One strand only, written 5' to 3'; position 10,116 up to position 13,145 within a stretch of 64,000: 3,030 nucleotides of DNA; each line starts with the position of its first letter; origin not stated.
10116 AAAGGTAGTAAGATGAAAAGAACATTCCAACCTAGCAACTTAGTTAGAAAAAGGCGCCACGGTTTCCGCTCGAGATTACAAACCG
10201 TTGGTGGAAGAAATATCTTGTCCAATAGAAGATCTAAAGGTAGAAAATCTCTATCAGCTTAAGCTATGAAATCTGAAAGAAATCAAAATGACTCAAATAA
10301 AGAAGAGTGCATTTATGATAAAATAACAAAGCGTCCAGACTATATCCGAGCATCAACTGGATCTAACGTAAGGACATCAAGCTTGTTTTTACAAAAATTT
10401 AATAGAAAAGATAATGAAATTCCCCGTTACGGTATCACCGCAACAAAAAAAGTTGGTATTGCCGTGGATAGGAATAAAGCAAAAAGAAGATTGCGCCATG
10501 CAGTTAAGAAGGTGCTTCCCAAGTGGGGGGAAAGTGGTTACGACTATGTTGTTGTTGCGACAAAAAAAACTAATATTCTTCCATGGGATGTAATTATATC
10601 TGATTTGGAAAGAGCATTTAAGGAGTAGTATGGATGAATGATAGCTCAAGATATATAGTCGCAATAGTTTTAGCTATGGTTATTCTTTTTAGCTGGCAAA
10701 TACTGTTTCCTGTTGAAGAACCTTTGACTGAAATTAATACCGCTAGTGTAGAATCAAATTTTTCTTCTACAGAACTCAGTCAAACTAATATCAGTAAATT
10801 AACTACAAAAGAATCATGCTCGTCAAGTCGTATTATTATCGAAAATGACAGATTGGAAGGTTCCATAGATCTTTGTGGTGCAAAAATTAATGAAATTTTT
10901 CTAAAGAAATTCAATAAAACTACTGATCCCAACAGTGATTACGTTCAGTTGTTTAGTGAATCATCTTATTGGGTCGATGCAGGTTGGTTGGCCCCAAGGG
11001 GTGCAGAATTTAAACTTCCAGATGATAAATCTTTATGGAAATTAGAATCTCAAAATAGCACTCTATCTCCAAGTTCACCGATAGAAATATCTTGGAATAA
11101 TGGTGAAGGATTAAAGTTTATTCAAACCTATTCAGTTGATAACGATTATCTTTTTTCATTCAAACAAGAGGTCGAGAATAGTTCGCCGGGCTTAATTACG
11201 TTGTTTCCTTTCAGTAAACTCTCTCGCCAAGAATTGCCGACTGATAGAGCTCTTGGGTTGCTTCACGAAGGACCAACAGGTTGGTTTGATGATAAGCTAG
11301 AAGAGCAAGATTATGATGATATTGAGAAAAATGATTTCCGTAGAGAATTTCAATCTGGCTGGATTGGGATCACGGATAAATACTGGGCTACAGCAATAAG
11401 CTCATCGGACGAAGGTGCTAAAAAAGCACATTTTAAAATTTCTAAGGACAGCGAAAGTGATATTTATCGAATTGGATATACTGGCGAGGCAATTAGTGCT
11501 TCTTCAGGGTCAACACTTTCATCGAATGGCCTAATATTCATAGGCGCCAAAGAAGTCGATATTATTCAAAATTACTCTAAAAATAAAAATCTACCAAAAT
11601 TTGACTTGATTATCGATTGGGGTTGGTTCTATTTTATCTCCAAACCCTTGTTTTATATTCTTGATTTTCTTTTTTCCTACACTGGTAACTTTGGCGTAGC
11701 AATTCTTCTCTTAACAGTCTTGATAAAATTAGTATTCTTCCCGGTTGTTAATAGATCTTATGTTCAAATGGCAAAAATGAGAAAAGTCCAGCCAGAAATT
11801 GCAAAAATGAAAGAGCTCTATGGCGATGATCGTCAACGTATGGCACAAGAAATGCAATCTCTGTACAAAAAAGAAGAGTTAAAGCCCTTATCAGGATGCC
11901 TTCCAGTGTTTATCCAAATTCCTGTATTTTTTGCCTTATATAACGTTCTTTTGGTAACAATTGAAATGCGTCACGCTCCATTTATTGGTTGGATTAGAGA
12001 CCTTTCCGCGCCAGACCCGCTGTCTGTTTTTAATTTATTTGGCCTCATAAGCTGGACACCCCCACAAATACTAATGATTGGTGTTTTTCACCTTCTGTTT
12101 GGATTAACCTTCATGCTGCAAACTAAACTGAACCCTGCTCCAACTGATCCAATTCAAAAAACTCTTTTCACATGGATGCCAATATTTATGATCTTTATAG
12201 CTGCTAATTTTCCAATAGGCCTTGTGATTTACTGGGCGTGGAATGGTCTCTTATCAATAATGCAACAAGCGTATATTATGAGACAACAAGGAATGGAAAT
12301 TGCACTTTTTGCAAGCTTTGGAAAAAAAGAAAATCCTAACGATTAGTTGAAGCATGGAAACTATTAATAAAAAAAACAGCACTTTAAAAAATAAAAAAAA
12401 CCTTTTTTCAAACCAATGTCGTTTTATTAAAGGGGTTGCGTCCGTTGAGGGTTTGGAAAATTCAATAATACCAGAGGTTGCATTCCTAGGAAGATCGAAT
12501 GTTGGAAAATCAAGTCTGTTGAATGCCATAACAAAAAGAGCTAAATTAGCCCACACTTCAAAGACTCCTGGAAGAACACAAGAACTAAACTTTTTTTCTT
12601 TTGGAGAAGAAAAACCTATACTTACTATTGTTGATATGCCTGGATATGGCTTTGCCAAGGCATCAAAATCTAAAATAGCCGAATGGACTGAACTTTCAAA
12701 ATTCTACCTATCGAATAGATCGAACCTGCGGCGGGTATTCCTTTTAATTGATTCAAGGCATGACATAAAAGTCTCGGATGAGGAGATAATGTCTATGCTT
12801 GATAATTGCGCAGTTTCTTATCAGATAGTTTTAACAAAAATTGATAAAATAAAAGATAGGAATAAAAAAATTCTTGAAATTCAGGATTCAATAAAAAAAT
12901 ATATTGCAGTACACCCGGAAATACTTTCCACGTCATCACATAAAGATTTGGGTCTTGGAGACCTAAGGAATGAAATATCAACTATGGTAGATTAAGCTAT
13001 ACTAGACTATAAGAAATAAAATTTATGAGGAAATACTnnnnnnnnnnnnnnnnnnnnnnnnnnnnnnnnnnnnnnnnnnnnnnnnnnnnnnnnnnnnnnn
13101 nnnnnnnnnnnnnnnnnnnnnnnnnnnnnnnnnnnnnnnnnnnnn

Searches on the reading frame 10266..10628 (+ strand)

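Call 22: search_protein_families(library=pfam, proteins=[window:10266-10628:+])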
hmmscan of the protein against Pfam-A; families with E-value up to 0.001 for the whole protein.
window:10266-10628:+ (120 aa): 1 family
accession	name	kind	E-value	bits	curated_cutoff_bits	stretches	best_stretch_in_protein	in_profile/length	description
PF00825.24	Ribonuclease_P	-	7.5e-18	65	22.3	1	19-119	6-106/109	Ribonuclease P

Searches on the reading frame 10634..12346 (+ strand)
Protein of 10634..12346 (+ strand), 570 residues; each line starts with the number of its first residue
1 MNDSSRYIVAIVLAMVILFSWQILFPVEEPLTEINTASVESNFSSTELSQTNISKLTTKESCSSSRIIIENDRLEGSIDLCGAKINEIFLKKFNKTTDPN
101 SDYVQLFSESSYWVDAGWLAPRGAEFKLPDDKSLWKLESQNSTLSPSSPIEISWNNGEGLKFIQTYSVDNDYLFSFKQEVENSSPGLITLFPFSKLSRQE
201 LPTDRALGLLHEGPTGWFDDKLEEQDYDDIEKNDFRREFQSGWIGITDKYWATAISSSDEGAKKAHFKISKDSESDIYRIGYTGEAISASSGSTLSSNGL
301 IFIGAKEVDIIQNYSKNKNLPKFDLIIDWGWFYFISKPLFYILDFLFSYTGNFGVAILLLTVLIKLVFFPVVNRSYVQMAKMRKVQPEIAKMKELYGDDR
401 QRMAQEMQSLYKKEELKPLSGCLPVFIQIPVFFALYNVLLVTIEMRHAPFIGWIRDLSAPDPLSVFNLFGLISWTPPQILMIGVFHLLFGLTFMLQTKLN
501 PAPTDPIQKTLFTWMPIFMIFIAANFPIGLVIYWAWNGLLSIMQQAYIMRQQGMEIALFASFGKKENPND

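Call 22: search_protein_families(library=pfam, proteins=[window:10634-12346:+])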
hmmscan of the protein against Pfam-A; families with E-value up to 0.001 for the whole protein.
window:10634-12346:+ (570 aa): 2 families
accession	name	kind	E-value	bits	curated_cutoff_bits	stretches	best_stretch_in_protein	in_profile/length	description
PF14849.12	YidC_periplas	-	2.3e-63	215.2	24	1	66-341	1-282/283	YidC periplasmic domain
PF02096.25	60KD_IMP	-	2.2e-54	184.3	35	1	353-550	1-163/163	60Kd inner membrane protein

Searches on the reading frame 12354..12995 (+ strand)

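Call 22: search_protein_families(library=pfam, proteins=[window:12354-12995:+])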
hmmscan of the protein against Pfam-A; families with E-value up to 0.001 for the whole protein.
window:12354-12995:+ (213 aa): 6 families
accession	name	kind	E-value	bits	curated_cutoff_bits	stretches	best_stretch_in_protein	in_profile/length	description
PF01926.29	MMR_HSR1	-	3.9e-20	72.5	21.9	1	41-162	1-113/113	50S ribosome-binding GTPase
PF03193.22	RsgA_GTPase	-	9.8e-09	35.7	30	1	42-67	109-136/174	RsgA GTPase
PF02421.24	FeoB_N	-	7.1e-08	32.6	27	1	41-206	2-154/156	Ferrous iron transport protein B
PF00350.29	Dynamin_N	-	5.6e-07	30.2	27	0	42-66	1-25/168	Dynamin family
PF00009.33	GTP_EFTU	-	1.1e-06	28.9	26.5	0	128-209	96-183/188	Elongation factor Tu GTP binding domain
PF04548.22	AIG1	-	9.1e-06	25.6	27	1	44-170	5-133/212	AIG1 family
